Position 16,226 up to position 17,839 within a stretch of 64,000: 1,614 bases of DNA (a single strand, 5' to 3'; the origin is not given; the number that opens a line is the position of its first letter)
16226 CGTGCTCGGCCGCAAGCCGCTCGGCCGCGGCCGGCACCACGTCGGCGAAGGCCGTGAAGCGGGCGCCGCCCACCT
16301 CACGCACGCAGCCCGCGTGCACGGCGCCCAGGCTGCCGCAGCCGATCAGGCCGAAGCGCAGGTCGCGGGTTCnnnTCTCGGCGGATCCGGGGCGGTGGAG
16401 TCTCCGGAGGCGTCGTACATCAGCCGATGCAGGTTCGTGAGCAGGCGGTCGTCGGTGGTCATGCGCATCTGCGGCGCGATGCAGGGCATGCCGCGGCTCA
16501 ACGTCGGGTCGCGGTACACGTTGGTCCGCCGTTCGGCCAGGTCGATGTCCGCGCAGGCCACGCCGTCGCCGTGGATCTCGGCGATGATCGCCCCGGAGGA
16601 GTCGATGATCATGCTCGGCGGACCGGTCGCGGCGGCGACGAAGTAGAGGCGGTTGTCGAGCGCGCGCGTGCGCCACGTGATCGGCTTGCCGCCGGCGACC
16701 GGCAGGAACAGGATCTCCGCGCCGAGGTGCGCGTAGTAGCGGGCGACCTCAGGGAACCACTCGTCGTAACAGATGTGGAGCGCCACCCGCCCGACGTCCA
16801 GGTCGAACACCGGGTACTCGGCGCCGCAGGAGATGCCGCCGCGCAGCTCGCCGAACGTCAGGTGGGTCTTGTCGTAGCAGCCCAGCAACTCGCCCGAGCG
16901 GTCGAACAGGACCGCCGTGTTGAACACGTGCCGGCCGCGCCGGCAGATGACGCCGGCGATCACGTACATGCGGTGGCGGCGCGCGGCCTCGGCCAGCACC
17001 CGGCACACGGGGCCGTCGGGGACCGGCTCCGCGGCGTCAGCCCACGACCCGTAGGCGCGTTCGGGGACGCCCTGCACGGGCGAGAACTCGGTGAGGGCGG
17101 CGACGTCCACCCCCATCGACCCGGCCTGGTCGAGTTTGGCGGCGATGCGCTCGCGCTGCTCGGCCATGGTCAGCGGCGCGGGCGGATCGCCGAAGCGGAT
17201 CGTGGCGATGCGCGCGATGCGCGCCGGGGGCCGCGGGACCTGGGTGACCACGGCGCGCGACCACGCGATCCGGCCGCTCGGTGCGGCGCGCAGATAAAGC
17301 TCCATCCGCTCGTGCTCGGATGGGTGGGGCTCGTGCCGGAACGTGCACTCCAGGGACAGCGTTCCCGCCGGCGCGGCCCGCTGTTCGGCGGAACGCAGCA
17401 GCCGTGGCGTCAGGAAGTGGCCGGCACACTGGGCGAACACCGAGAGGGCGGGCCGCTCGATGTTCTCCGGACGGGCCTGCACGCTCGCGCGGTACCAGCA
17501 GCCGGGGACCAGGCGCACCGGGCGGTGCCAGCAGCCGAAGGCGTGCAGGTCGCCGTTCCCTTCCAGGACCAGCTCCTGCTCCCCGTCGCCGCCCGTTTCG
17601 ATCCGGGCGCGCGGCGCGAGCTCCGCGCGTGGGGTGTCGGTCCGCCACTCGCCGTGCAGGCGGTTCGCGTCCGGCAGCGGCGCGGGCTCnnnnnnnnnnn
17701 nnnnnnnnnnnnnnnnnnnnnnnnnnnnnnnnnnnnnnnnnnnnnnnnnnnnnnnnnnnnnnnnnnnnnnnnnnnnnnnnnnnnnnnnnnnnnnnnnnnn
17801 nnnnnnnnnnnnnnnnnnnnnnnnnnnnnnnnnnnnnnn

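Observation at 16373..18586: Tri-domain PhyH-dioxygenase / unknown / carbon-nitrogen hydrolase fusion, heading an operon with a Gfo/Idh oxidoreductase and an FAH-family protein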

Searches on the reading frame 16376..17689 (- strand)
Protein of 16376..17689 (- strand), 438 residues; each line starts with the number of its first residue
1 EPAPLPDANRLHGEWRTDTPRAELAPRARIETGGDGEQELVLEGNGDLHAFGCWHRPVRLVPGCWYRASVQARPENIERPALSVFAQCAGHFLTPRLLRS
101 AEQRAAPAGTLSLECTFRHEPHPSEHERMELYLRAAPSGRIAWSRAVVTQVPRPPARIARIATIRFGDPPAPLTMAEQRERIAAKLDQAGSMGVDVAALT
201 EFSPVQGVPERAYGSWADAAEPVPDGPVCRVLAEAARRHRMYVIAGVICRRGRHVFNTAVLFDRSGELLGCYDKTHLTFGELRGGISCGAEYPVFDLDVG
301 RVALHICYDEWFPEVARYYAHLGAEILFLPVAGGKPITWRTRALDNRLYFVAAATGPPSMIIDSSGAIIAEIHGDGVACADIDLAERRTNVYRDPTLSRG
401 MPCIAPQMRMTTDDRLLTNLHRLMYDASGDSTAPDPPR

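Call 29: find_homologous_proteins(query=A3, max_evalue=1e-20)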
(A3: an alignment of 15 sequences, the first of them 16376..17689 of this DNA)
Query A3 (15 sequences) (438 aa, profile of the alignment): 133 proteins with E <= 1e-20 among 8000 candidates; the best 120 are listed.
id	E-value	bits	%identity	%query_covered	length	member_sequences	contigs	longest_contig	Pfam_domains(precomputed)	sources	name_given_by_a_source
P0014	2.8e-166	572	51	94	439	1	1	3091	PF00795.28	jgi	jgi:predicted amidohydrolase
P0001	2.4e-161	556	95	100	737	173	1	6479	PF00795.28,PF05721.20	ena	-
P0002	2.7e-161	555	93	100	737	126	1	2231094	PF00795.28,PF05721.20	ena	-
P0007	2.8e-160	552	90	97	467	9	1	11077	PF00795.28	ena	-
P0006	1.6e-157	543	80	100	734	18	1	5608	PF00795.28,PF05721.20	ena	-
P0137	1.8e-157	543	56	95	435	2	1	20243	PF00795.28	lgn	-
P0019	3.3e-157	542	49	97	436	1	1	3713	PF00795.28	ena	-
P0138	3.4e-157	542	56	96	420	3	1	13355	PF00795.28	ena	-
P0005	5.6e-157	541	79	98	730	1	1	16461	PF00795.28,PF05721.20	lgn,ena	-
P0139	3.0e-156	539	57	96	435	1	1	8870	PF00795.28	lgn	-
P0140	8.2e-156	537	55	96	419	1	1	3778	PF00795.28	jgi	jgi:predicted amidohydrolase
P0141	1.6e-155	536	57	96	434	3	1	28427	PF00795.28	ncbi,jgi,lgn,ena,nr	ncbi:MAG TPA: carbon-nitrogen hydrolase family protein [Chthonomonadaceae bacterium]|nr:carbon-nitro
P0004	2.4e-155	536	83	100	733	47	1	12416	PF00795.28,PF05721.20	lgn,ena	-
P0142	2.6e-155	536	52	94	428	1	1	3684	PF00795.28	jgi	jgi:predicted amidohydrolase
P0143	9.0e-155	534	60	94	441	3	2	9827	PF00795.28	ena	-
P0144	4.5e-154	532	58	94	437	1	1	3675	PF00795.28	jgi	jgi:predicted amidohydrolase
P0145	5.0e-154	531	58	93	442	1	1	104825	PF00795.28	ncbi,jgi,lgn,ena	jgi:predicted amidohydrolase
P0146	1.1e-153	530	55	94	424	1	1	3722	PF00795.28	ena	-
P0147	5.7e-153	528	54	94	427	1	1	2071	PF00795.28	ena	-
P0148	6.2e-153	528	57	95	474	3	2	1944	PF00795.28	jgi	-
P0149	9.6e-153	527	59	96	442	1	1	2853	PF00795.28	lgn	-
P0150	3.8e-152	525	60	95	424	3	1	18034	PF00795.28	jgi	-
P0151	7.0e-152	524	55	95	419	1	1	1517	PF00795.28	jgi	-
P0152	1.7e-151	523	54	96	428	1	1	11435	PF00795.28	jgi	jgi:predicted amidohydrolase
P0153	2.8e-151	522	60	96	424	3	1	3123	PF00795.28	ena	-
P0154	3.2e-151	522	49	94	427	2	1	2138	PF00795.28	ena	-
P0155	1.8e-150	520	53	94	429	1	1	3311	PF00795.28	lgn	-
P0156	2.1e-150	520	53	94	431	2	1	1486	PF00795.28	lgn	-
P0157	2.6e-150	519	54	96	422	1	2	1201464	PF00795.28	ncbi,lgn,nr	ncbi:carbon-nitrogen hydrolase family protein [bacterium]|nr:carbon-nitrogen hydrolase family protei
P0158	3.5e-150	519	53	96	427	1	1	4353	PF00795.28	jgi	-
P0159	4.7e-150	518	56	95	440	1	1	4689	PF00795.28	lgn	-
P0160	1.3e-149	517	54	94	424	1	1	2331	PF00795.28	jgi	-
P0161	1.7e-149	516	56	94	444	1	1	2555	PF00795.28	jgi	jgi:predicted amidohydrolase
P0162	1.8e-149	516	54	94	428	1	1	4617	PF00795.28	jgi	jgi:predicted amidohydrolase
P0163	2.4e-149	516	53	93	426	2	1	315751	PF00795.28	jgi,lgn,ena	jgi:predicted amidohydrolase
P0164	7.4e-149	514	51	94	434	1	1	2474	PF00795.28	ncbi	-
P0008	1.4e-148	514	65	94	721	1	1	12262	PF00795.28,PF05721.20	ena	-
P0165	2.3e-148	513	58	94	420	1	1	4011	PF00795.28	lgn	-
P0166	2.5e-148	513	57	95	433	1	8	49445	PF00795.28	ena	-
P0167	5.3e-148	512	55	92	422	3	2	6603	PF00795.28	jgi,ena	-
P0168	7.6e-148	511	55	94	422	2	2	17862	PF00795.28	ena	-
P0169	1.9e-147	510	56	92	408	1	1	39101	PF00795.28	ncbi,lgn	ncbi:MAG: carbon-nitrogen hydrolase family protein [Armatimonadota bacterium]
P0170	3.8e-147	509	57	95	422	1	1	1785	PF00795.28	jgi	jgi:predicted amidohydrolase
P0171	4.6e-147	508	53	92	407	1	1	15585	PF00795.28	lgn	-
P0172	4.7e-147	508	53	96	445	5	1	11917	PF00795.28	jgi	jgi:predicted amidohydrolase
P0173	5.5e-147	508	48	94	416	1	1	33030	PF00795.28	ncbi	-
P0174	9.8e-147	507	51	95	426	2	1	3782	PF00795.28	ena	-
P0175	1.1e-146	507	57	93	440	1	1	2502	PF00795.28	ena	-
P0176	4.1e-146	505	56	95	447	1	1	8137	PF00795.28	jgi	jgi:predicted amidohydrolase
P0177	8.9e-146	504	53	92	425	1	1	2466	PF00795.28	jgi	jgi:predicted amidohydrolase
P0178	9.2e-146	504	56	90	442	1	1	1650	PF00795.28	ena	-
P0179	2.8e-145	503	51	96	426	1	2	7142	PF00795.28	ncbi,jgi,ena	-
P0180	3.4e-144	499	57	92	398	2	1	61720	PF00795.28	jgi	-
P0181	5.6e-144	498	50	95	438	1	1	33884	PF00795.28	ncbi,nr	ncbi:MAG: carbon-nitrogen hydrolase family protein [Armatimonadota bacterium]|nr:carbon-nitrogen hyd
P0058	6.2e-144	498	31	85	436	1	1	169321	PF00795.28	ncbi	-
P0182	6.3e-144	498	50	92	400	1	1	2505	PF00795.28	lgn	-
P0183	2.1e-143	496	54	96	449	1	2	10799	PF00795.28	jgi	jgi:predicted amidohydrolase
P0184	2.2e-143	496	52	93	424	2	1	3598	PF00795.28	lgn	-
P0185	2.4e-143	496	47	93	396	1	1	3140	PF00795.28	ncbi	-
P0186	2.9e-143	496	46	95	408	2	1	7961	PF00795.28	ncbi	-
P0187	3.2e-143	496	52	94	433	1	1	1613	PF00795.28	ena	-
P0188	4.2e-142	492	54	93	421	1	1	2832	PF00795.28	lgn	-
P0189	1.0e-141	491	54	95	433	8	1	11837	PF00795.28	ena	-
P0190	1.6e-141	490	54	94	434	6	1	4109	PF00795.28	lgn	-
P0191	2.5e-141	490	58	93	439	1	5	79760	PF00795.28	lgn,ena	-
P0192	2.9e-141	489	53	95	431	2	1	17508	PF00795.28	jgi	jgi:predicted amidohydrolase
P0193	3.6e-140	486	51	96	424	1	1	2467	PF00795.28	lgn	-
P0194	5.6e-140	485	61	89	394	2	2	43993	PF00795.28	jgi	jgi:predicted amidohydrolase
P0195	6.9e-140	485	49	94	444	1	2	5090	PF00795.28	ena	-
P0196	8.6e-140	485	58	84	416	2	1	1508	PF00795.28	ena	-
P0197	2.1e-139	483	56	93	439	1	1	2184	PF00795.28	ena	-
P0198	5.4e-139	482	49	94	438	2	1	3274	PF00795.28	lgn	-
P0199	6.3e-139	482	52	95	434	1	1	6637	PF00795.28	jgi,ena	-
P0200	1.4e-138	481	54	91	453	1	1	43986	PF00795.28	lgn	-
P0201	7.0e-135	468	48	93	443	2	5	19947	PF00795.28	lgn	-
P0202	3.1e-132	460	93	74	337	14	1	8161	PF00795.28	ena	-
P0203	5.9e-132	459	46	95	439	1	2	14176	PF00795.28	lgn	-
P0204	5.4e-131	456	49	94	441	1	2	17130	PF00795.28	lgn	-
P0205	9.1e-128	445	36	86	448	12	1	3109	PF00795.28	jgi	jgi:predicted amidohydrolase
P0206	1.9e-127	444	57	82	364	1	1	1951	PF00795.28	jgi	jgi:predicted amidohydrolase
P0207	1.3e-126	441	33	83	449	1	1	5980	PF00795.28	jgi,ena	-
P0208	1.4e-126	441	48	96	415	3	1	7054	PF00795.28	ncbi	ncbi:MAG: carbon-nitrogen hydrolase family protein [Spirochaetia bacterium]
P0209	3.0e-126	440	34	87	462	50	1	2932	PF00795.28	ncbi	-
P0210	1.6e-124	434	34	85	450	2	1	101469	PF00795.28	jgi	jgi:predicted amidohydrolase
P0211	2.2e-123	430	35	86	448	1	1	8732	PF00795.28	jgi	jgi:predicted amidohydrolase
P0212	2.2e-122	427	48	86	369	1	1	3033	PF00795.28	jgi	jgi:predicted amidohydrolase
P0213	2.4e-121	424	36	82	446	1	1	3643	PF00795.28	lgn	-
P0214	2.0e-120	421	56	81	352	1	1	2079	PF00795.28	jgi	jgi:predicted amidohydrolase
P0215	6.2e-120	419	37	85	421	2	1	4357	PF00795.28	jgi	-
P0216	8.0e-120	419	58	70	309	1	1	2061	PF00795.28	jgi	jgi:predicted amidohydrolase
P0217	2.9e-115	404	36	85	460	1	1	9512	PF00795.28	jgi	jgi:predicted amidohydrolase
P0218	6.6e-114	399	32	87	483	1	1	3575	PF00795.28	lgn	-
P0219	1.0e-113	399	29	85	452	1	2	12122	PF00795.28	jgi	jgi:predicted amidohydrolase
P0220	1.8e-113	398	28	85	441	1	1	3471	PF00795.28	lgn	-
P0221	1.9e-109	385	63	60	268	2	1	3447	PF00795.28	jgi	jgi:predicted amidohydrolase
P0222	3.7e-109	384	68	61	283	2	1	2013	PF00795.28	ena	-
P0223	4.1e-107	377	29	85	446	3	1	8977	PF00795.28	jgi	jgi:predicted amidohydrolase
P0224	6.1e-107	376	53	73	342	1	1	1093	PF00795.28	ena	-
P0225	8.6e-101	356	61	57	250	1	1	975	PF00795.28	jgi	jgi:predicted amidohydrolase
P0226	8.7e-99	349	55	55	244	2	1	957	PF00795.28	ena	-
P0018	7.1e-98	346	44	75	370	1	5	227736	PF00795.28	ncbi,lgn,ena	-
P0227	1.8e-90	322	57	51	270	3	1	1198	PF00795.28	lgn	-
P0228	9.3e-90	320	66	51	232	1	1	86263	PF00795.28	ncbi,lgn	-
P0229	5.7e-88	314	64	50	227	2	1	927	PF00795.28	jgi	-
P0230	1.9e-84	302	34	43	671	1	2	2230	PF00795.28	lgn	-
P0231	1.2e-81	293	49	58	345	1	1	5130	PF00795.28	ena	-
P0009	1.6e-62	230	95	26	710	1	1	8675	PF00795.28,PF05721.20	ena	-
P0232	1.5e-60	223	29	54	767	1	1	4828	PF00795.28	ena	-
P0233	2.3e-44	170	37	52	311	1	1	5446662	PF00795.28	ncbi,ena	-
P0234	1.4e-40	158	26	57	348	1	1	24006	PF00795.28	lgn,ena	-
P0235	6.3e-37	146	48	25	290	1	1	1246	PF00795.28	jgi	jgi:N-carbamoylputrescine amidase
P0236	2.4e-35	140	42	24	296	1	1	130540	PF00795.28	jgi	jgi:predicted amidohydrolase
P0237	2.7e-34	137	48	27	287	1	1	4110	PF00795.28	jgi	jgi:predicted amidohydrolase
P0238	2.2e-32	131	33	40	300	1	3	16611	PF00795.28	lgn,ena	-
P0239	1.7e-31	128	34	37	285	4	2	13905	PF00795.28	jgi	jgi:N-carbamoylputrescine amidase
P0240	1.9e-31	128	36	44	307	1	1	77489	PF00795.28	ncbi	ncbi:MAG: nitrilase-related carbon-nitrogen hydrolase [Marmoricola sp.]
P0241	6.7e-30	122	33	37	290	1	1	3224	PF00795.28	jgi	jgi:N-carbamoylputrescine amidase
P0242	1.0e-29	122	31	46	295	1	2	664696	PF00795.28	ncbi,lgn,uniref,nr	ncbi:carbon-nitrogen hydrolase family protein [Streptomyces kunmingensis]|uniref:Carbon-nitrogen hyd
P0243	7.4e-29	119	28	47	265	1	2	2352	PF00795.28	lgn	-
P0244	5.4e-28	116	32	49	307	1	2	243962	PF00795.28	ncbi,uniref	ncbi:nitrilase-related carbon-nitrogen hydrolase [Cryptosporangium minutisporangium]|uniref:Hydrolas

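Call 30: find_encoding_contigs(protein=P0145, flank=8000, max_places=2)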
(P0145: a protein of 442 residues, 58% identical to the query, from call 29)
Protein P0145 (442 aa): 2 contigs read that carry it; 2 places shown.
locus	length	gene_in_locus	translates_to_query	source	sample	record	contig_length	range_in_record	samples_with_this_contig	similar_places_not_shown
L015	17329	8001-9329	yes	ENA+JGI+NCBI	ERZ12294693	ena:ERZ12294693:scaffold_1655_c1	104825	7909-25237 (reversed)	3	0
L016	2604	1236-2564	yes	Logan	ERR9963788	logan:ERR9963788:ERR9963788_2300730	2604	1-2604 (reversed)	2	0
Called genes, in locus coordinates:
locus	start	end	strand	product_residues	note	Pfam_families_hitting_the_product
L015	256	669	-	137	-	-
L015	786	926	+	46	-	-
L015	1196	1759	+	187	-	-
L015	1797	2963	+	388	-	PF14284:PcfJ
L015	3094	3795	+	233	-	PF00117:GATase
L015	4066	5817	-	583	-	PF07719:TPR_2 (faint), PF13181:TPR_8 (faint), PF13414:TPR_11 (faint), PF13432:TPR_16 (weak), PF14559:TPR_19 (weak), PF14559:TPR_19 (weak), PF13650:Asp_protease_2, PF13975:gag-asp_proteas, +2 more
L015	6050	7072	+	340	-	PF18152:DAHP_snth_FXD, PF00793:DAHP_synth_1, PF03102:NeuB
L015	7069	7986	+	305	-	PF03446:NAD_binding_2, PF03807:F420_oxidored, PF02153:PDH_N, PF20463:PDH_C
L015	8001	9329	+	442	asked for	PF00795:CN_hydrolase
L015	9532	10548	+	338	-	PF01408:GFO_IDH_MocA, PF02894:GFO_IDH_MocA_C, PF22725:GFO_IDH_MocA_C3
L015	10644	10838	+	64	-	-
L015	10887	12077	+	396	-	PF00248:Aldo_ket_red, PF13187:Fer4_9 (weak)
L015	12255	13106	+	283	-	-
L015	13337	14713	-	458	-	-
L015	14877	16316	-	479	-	PF00171:Aldedh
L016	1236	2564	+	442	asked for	PF00795:CN_hydrolase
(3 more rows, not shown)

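Call 31: find_encoding_contigs(protein=P0141, flank=8000, max_places=2)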
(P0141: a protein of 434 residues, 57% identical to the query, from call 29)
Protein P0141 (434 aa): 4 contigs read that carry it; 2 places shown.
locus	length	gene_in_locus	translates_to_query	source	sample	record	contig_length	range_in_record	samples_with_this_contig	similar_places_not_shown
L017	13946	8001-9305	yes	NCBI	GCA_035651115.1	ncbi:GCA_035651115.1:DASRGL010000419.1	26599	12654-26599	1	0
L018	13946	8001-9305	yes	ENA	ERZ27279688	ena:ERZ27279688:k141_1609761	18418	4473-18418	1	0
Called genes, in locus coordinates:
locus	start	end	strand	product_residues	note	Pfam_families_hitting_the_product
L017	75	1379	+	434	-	PF01590:GAF, PF13185:GAF_2, PF07730:HisKA_3, PF02518:HATPase_c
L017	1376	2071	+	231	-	PF00072:Response_reg, PF08281:Sigma70_r4_2 (weak), PF00196:GerE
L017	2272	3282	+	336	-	PF01544:CorA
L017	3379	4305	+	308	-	PF14511:RE_EcoO109I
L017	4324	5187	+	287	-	PF01555:N6_N4_Mtase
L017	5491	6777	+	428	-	PF13378:MR_MLE_C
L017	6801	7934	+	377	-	PF01408:GFO_IDH_MocA, PF21252:Glyco_hydro_109_C, PF02894:GFO_IDH_MocA_C, PF22725:GFO_IDH_MocA_C3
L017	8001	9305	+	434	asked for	PF00795:CN_hydrolase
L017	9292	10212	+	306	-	-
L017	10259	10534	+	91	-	-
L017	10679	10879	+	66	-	PF10049:DUF2283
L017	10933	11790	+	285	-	PF01513:NAD_kinase, PF20143:NAD_kinase_C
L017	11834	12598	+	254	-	-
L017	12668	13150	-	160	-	PF13384:HTH_23, PF13551:HTH_29 (weak), PF13592:HTH_33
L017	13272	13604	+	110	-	-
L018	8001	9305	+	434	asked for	PF00795:CN_hydrolase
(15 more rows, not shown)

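Call 32: find_encoding_contigs(protein=P0157, flank=8000, max_places=2)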
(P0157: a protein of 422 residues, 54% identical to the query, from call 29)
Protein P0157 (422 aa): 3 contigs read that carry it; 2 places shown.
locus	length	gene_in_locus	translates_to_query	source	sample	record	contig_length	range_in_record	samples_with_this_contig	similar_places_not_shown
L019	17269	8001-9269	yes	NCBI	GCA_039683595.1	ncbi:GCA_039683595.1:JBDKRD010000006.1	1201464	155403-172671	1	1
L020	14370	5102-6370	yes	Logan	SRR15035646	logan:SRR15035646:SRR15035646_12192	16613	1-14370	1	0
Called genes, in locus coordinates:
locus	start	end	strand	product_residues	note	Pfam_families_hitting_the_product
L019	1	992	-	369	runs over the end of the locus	PF01041:DegT_DnrJ_EryC1, PF01053:Cys_Met_Meta_PP, PF00155:Aminotran_1_2 (weak), PF00266:Aminotran_5, PF01212:Beta_elim_lyase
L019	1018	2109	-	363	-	PF10432:bact-PGI_C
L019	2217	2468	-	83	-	PF01084:Ribosomal_S18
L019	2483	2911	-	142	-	PF00436:SSB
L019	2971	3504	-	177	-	PF01250:Ribosomal_S6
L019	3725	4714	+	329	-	PF00356:LacI, PF00532:Peripla_BP_1, PF13377:Peripla_BP_3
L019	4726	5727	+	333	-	PF01408:GFO_IDH_MocA, PF02894:GFO_IDH_MocA_C (faint), PF22725:GFO_IDH_MocA_C3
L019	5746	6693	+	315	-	PF01408:GFO_IDH_MocA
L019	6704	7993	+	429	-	PF13378:MR_MLE_C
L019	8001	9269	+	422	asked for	PF00795:CN_hydrolase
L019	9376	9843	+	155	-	PF13581:HATPase_c_2, PF02518:HATPase_c (weak)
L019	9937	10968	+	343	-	PF03706:LPG_synthase_TM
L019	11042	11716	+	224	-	-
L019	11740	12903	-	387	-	PF01979:Amidohydro_1, PF07969:Amidohydro_3 (faint)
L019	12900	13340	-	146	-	-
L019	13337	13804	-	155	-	-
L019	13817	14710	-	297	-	PF00701:DHDPS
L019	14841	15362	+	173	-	PF02660:G3P_acyltransf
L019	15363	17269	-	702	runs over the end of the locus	PF04932:Wzy_C, PF13431:TPR_17 (faint), PF14559:TPR_19 (faint), PF13428:TPR_14 (faint)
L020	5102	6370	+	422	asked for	PF00795:CN_hydrolase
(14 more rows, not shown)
